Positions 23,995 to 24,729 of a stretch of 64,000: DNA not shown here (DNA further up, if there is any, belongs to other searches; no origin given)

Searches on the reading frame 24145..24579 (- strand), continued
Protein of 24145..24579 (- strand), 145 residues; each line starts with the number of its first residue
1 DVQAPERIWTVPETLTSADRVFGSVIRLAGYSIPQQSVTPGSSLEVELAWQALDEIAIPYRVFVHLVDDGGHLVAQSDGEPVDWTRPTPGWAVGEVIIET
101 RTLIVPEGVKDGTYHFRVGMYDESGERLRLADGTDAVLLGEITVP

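Call 82: search_solved_structures(query=A4, max_evalue=1)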
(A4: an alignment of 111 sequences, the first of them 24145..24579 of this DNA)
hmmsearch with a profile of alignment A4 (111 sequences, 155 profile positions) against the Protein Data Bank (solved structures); distinct sequences matched with E-value up to 1: 16.
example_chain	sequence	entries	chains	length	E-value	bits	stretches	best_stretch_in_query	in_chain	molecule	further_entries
4kkp_A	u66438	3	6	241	0.003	20.5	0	35-79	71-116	RbmA protein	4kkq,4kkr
4be5_A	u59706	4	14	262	0.0039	20.1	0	35-79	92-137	RBMA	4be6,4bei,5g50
1w8n_A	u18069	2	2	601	0.0053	19.6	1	61-131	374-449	BACTERIAL SIALIDASE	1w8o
2bzd_A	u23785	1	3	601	0.0066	19.3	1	61-131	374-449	BACTERIAL SIALIDASE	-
1eut_A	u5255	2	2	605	0.0068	19.3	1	61-131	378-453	SIALIDASE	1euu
2ber_A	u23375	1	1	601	0.0071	19.2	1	61-131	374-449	BACTERIAL SIALIDASE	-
1zlg_A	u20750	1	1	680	0.0077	19.1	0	34-73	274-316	Anosmin 1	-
1wcq_A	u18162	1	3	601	0.011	18.6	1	61-131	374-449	SIALIDASE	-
7sqx_A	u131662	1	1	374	0.073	15.9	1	53-94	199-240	Chitin-binding protein CbpD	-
8vyy_A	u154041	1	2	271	0.12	15.3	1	60-129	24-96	Tryptophan 2,3-dioxygenase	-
9ca3_A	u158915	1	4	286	0.13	15.2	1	60-129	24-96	Tryptophan 2,3-dioxygenase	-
5dzv_A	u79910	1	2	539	0.16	14.8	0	102-128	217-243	Protein Pcdha7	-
6aep_A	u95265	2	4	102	0.31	13.9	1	21-69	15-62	Primosomal protein 1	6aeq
5szo_A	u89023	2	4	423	0.33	13.8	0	100-128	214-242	Protocadherin Gamma B7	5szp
8vy2_A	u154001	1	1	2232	0.39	13.6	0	102-130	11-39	Cadherin EGF LAG seven-pass G-type receptor 1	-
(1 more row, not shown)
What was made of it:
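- Closest known: Ig-like/FnIII accessory domains of glycoside hydrolases. Same: There are marginal sequence hits to RbmA and the sialidase linker at E 0.003-0.007 (call 82).
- There is a marginal sequence match to the sialidase linker Ig domain at E 0.005 (call 82).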
